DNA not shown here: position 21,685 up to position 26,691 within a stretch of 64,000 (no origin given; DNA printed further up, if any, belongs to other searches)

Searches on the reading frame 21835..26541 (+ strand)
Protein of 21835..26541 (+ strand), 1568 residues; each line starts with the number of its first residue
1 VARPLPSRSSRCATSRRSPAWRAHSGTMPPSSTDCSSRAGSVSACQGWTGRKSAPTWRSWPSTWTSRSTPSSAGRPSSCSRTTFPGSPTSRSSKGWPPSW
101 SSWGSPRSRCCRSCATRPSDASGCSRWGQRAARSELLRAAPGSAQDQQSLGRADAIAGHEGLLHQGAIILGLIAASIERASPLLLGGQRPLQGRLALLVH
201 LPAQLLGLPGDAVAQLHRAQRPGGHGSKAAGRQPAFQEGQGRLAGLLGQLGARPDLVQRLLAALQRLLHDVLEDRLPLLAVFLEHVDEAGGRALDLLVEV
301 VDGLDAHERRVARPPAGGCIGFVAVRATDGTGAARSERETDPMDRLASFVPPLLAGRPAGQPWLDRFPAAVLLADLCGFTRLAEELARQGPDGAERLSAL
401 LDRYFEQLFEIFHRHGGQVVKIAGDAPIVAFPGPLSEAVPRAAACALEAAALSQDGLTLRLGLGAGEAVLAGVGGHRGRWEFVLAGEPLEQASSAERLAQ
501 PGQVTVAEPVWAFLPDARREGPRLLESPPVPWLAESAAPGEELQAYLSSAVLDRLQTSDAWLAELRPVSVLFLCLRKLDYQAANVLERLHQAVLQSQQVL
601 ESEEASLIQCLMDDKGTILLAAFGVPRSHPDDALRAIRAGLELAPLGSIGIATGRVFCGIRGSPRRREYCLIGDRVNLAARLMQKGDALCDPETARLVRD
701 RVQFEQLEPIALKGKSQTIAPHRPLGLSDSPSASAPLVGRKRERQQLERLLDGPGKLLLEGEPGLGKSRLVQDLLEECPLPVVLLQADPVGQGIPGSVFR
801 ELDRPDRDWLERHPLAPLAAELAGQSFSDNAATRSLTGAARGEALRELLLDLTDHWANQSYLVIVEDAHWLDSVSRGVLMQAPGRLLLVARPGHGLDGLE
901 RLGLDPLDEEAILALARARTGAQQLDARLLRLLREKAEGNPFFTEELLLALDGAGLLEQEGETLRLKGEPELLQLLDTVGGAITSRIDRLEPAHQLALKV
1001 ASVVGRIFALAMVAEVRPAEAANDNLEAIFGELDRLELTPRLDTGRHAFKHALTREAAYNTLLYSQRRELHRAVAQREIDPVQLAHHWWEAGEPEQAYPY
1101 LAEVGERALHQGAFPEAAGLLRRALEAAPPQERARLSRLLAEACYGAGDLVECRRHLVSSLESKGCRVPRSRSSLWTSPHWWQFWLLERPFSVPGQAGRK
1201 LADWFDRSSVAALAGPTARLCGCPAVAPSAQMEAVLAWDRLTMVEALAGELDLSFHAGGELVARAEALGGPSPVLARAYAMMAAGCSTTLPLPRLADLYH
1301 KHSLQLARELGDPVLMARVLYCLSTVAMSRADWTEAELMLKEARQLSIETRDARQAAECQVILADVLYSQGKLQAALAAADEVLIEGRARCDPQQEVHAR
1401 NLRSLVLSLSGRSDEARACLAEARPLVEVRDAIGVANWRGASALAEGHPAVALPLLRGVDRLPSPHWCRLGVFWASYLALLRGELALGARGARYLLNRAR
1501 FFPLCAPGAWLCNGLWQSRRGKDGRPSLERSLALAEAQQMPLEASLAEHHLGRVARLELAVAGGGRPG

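Call 6: search_protein_families(library=padloc, proteins=[window:21835-26541:+], max_evalue=0.001)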
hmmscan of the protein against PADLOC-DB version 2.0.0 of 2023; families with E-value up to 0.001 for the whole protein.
window:21835-26541:+ (1568 aa): 3 families
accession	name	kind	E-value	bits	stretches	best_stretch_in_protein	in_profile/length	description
PDLC00734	PycC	-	2.2e-10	38.2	1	369-519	190-350/374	Pycsar cyclase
PDLC02367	PycC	-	5.1e-06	24.1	1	367-456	42-123/226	-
PDLC02369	PycC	-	6e-05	20.7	0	397-514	69-191/248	-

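Call 7: search_protein_families(library=pfam, proteins=[window:21835-26541:+], max_evalue=0.001)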
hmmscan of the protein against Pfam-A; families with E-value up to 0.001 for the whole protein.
window:21835-26541:+ (1568 aa): 7 families
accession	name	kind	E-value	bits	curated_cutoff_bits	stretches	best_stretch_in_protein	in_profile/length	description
PF00211.25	Guanylate_cyc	-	3.5e-15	56.5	21.9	2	649-717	104-175/183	Adenylate and Guanylate cyclase catalytic domain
PF13191.12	AAA_16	-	2.1e-12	48.3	32.6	1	736-879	1-152/167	AAA ATPase domain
PF07719.23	TPR_2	-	1.1e-05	25.6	27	0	1357-1384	1-28/34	Tetratricopeptide repeat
PF13424.12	TPR_12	-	4.1e-05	24.1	30.1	1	1316-1384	2-72/77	Tetratricopeptide repeat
PF17874.7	TPR_MalT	-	0.00013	21.8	45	1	1302-1424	105-229/336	MalT-like TPR region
PF16065.10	DUF4807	-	0.00071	19.7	27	0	1302-1368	55-123/126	Domain of unknown function (DUF4807)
PF14559.12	TPR_19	-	0.00081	20.1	25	0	1108-1157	1-48/68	Tetratricopeptide repeat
